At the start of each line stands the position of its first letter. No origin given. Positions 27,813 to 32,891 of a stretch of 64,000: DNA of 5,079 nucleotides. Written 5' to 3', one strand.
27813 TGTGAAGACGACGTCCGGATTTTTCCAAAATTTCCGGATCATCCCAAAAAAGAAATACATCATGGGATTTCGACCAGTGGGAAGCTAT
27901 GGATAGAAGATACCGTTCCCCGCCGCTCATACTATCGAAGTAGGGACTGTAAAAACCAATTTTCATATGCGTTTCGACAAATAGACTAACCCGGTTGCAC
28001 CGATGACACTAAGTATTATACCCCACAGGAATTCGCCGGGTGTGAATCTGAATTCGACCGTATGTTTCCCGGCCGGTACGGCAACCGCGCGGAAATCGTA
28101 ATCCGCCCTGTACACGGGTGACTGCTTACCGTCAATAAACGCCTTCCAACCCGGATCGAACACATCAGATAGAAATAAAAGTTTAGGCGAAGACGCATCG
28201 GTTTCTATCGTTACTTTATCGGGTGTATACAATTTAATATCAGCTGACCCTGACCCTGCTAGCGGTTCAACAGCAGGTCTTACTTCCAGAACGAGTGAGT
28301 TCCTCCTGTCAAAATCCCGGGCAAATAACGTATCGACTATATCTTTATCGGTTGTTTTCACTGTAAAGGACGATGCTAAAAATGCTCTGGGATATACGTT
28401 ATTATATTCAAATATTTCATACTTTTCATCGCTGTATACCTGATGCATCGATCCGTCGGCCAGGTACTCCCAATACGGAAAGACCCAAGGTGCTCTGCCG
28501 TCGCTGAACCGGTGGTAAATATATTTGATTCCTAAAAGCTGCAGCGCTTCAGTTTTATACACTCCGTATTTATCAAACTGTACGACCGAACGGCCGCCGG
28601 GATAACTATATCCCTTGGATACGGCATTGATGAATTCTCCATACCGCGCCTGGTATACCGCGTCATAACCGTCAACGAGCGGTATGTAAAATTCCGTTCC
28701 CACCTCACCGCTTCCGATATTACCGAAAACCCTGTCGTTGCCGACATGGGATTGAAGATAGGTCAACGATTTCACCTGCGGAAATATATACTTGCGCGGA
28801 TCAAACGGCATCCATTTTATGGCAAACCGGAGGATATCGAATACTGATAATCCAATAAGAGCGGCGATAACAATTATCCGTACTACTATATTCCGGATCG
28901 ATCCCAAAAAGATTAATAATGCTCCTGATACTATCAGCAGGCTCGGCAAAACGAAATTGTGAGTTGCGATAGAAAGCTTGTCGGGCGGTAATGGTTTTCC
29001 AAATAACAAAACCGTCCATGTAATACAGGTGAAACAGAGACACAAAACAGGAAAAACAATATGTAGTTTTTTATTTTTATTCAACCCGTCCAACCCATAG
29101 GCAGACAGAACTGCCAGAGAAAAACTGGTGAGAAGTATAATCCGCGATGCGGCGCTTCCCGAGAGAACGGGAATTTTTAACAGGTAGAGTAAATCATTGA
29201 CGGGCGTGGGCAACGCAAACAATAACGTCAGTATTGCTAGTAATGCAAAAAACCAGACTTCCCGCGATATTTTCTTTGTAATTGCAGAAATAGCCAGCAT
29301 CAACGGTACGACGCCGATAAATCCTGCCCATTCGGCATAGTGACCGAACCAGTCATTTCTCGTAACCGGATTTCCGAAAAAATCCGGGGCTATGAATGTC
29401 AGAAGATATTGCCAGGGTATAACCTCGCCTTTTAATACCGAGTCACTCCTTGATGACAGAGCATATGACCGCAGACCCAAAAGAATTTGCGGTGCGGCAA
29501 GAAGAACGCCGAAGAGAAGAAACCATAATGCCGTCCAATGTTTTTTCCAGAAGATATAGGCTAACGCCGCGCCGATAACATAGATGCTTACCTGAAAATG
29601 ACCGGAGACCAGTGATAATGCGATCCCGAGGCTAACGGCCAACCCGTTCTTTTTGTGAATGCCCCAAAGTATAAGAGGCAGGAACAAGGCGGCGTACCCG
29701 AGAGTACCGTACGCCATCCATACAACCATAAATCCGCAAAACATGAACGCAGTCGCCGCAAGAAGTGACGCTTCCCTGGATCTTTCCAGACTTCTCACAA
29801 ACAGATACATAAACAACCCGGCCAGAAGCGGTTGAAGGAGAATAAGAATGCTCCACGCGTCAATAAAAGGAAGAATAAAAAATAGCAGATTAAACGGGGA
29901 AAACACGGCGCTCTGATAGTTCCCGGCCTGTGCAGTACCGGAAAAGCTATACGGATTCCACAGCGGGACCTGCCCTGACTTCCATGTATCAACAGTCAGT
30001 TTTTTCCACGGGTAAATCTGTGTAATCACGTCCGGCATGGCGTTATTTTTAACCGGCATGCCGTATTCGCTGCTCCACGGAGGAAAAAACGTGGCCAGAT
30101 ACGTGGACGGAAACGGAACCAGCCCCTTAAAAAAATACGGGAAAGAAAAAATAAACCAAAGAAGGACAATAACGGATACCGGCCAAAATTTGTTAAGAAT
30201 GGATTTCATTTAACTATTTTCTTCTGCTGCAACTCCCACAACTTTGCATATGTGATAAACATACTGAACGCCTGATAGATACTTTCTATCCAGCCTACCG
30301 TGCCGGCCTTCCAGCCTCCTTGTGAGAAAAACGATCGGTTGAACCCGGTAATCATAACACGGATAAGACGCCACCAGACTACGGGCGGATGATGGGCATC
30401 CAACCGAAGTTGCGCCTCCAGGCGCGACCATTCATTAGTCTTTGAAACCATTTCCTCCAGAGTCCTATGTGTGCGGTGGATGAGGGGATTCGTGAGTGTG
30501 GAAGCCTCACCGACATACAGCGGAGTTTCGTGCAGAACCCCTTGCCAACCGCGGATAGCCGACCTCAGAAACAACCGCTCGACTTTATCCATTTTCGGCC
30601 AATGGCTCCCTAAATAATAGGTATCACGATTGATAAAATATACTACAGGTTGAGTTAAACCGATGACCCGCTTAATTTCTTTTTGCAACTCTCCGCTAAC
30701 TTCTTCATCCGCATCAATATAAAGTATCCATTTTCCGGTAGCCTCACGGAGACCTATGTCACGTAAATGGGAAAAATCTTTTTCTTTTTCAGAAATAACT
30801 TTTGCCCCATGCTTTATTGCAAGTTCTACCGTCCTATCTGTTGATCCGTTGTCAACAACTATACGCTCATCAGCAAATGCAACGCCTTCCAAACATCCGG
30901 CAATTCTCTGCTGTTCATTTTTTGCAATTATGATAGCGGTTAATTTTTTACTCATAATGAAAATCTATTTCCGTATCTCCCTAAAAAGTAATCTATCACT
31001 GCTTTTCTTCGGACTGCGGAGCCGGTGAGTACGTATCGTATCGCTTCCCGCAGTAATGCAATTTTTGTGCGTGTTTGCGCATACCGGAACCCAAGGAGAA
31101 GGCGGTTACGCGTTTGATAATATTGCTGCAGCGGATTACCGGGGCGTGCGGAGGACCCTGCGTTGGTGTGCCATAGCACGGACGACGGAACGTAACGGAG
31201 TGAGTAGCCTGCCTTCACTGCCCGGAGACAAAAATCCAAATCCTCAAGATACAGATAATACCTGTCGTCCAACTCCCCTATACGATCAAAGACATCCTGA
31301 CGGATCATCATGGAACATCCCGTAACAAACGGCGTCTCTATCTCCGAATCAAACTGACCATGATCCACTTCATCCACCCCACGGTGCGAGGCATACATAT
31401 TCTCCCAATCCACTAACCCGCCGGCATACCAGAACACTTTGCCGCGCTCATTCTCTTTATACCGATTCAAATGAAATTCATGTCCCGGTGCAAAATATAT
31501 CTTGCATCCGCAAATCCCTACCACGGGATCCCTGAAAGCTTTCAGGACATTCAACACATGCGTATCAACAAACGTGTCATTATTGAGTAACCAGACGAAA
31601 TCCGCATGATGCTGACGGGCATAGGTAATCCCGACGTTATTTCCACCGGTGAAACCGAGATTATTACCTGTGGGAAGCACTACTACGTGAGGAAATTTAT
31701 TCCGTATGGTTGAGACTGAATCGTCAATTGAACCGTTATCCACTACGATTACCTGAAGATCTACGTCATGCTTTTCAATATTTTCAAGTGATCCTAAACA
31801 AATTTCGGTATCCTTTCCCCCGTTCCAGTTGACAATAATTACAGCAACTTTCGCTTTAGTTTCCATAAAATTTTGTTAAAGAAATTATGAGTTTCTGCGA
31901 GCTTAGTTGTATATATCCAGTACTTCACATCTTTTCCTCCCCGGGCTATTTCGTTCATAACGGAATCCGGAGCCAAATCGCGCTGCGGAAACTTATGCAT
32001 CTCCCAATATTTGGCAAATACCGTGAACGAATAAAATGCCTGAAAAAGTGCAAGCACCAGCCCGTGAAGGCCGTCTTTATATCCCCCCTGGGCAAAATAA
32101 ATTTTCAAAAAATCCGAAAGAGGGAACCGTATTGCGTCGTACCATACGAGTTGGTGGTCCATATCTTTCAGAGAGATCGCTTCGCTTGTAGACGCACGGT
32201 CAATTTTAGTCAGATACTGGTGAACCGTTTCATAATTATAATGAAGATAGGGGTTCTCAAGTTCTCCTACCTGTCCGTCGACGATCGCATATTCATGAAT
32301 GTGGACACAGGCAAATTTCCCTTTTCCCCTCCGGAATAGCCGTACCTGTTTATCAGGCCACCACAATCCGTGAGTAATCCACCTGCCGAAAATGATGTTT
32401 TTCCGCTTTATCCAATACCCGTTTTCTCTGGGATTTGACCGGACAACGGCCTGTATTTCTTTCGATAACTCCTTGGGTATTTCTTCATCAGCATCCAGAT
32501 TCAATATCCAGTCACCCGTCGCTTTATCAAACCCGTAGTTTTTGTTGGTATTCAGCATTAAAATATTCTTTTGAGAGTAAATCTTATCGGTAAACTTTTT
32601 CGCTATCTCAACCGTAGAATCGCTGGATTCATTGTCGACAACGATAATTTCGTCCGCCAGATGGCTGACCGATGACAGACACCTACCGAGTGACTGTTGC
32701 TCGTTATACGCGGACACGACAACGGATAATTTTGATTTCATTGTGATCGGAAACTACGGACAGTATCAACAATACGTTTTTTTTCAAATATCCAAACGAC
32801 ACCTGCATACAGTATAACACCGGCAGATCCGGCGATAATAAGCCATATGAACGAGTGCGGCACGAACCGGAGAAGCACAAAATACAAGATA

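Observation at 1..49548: A 49-kb glycosylation island with about 21 GT-C membrane glycosyltransferases and a complete lipid-carrier sugar supply chain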

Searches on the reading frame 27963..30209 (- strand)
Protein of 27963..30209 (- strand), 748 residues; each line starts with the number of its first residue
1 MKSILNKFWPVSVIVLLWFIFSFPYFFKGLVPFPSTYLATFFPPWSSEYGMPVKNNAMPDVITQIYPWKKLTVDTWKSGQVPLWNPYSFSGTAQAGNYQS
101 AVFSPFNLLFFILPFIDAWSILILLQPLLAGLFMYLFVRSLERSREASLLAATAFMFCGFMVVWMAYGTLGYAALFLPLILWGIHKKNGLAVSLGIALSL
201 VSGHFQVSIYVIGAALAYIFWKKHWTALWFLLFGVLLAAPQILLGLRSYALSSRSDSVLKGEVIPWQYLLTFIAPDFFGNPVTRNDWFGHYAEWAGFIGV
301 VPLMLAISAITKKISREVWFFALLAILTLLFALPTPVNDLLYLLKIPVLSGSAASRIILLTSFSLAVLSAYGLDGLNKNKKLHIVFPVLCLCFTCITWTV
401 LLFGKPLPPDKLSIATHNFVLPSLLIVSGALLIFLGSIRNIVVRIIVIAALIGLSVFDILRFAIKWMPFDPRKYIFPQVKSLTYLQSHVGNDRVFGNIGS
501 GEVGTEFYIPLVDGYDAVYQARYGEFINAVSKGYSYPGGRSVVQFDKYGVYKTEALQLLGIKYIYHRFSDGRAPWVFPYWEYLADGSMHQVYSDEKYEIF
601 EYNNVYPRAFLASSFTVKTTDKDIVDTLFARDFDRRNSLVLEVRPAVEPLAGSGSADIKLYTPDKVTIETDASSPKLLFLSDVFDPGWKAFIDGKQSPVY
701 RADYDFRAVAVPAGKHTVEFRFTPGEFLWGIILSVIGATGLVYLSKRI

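Call 6: search_protein_families(library=pfam, proteins=[window:27963-30209:-], max_evalue=0.01)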
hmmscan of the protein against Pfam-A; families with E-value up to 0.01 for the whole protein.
window:27963-30209:- (748 aa): 1 family
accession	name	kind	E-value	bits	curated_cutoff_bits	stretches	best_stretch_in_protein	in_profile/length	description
PF09586.16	YfhO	-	2e-19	69.9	28.5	2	661-734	761-835/835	Bacterial membrane protein YfhO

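Call 37: search_protein_families(library=ncbifam, proteins=[window:27963-30209:-], max_evalue=0.01)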
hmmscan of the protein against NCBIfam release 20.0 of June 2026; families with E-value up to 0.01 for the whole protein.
window:27963-30209:- (748 aa): 2 families
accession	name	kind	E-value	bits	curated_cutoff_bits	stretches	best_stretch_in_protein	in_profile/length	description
NF047589.1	GlcsyltransPgfM1Strep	equivalog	7.2e-07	27.6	1400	1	670-746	878-952/955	glycosyltransferase PgfM1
NF047590.1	GlcsyltransPgfM2Strep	equivalog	0.0019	16.4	1500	1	676-738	808-870/884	glycosyltransferase PgfM2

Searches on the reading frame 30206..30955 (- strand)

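Call 6: search_protein_families(library=pfam, proteins=[window:30206-30955:-], max_evalue=0.01)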
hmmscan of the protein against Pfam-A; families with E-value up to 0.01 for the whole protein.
window:30206-30955:- (249 aa): 2 families
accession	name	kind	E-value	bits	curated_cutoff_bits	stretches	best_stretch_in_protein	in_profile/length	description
PF00535.33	Glycos_transf_2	-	8.7e-18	65.2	23.3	1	7-121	2-126/168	Glycosyl transferase family 2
PF13704.12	Glyco_tranf_2_4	-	0.00016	22.6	27.5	1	14-84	3-82/98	Glycosyl transferase family 2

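Call 36: search_protein_families(library=ncbifam, proteins=[window:30206-30955:-], max_evalue=0.00001)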
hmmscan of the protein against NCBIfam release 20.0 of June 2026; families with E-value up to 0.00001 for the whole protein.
window:30206-30955:- (249 aa): 4 families
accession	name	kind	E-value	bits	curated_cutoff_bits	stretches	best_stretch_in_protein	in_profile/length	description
TIGR04195.1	S_glycosyl_SunS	equivalog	9.4e-12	44.5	350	1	5-102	59-159/421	SunS family peptide S-glycosyltransferase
TIGR04283.1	glyco_like_mftF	equivalog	1.1e-10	41.4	182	1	7-100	3-100/221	TIGR04283 family arsenosugar biosynthesis glycosyltransferase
NF007482.0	PRK10073.1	equivalog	1.6e-07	30.7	423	1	4-92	7-104/334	glycosyltransferase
NF010496.0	PRK13915.1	equivalog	1.8e-06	27.3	262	1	6-60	34-95/307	glucosyl-3-phosphoglycerate synthase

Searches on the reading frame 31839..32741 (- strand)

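Call 6: search_protein_families(library=pfam, proteins=[window:31839-32741:-], max_evalue=0.01)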
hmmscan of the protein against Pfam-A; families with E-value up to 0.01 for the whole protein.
window:31839-32741:- (300 aa): 4 families
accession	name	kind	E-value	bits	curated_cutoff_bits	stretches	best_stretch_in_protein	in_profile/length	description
PF00535.33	Glycos_transf_2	-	1.4e-23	84.1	23.3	1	6-137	1-143/168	Glycosyl transferase family 2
PF13704.12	Glyco_tranf_2_4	-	1.1e-05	26.2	27.5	1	13-86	2-82/98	Glycosyl transferase family 2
PF13641.12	Glyco_tranf_2_3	-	0.00021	21.8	27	1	5-86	3-97/230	Glycosyltransferase like family 2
PF10111.15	Glyco_tranf_2_2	-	0.0019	18.1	27.3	1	30-88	30-94/276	Glycosyltransferase like family 2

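Call 36: search_protein_families(library=ncbifam, proteins=[window:31839-32741:-], max_evalue=0.00001)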
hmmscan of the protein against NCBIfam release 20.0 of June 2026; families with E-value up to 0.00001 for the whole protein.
window:31839-32741:- (300 aa): 8 families
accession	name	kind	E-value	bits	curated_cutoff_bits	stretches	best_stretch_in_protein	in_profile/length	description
TIGR04283.1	glyco_like_mftF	equivalog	2.5e-16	60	182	1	5-128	1-127/221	TIGR04283 family arsenosugar biosynthesis glycosyltransferase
NF007482.0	PRK10073.1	equivalog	3.5e-11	42.7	423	1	2-96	5-106/334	glycosyltransferase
TIGR04195.1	S_glycosyl_SunS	equivalog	1.5e-09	37.2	350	1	9-100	63-155/421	SunS family peptide S-glycosyltransferase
NF050050.1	ProtGlycPglI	equivalog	3e-09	36.7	500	1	3-91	2-99/306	GalNAc(5)-diNAcBac-PP-undecaprenol beta-1,3-glucosyltransferase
NF007986.1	PRK10714.1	equivalog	1.7e-08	33.8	529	1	3-91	6-106/316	undecaprenyl-phosphate 4-deoxy-4-formamido-L-arabinose transferase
NF010496.0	PRK13915.1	equivalog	2.9e-08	33.1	262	1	3-63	31-97/307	glucosyl-3-phosphoglycerate synthase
NF038302.1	EPS_HpsE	equivalog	6.1e-06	25.4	300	1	4-85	2-96/307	hormogonium polysaccharide biosynthesis glycosyltransferase HpsE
NF053739.1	GlytfEpsEBac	equivalog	8.2e-06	25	450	0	4-95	2-103/265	glycosyltransferase EpsE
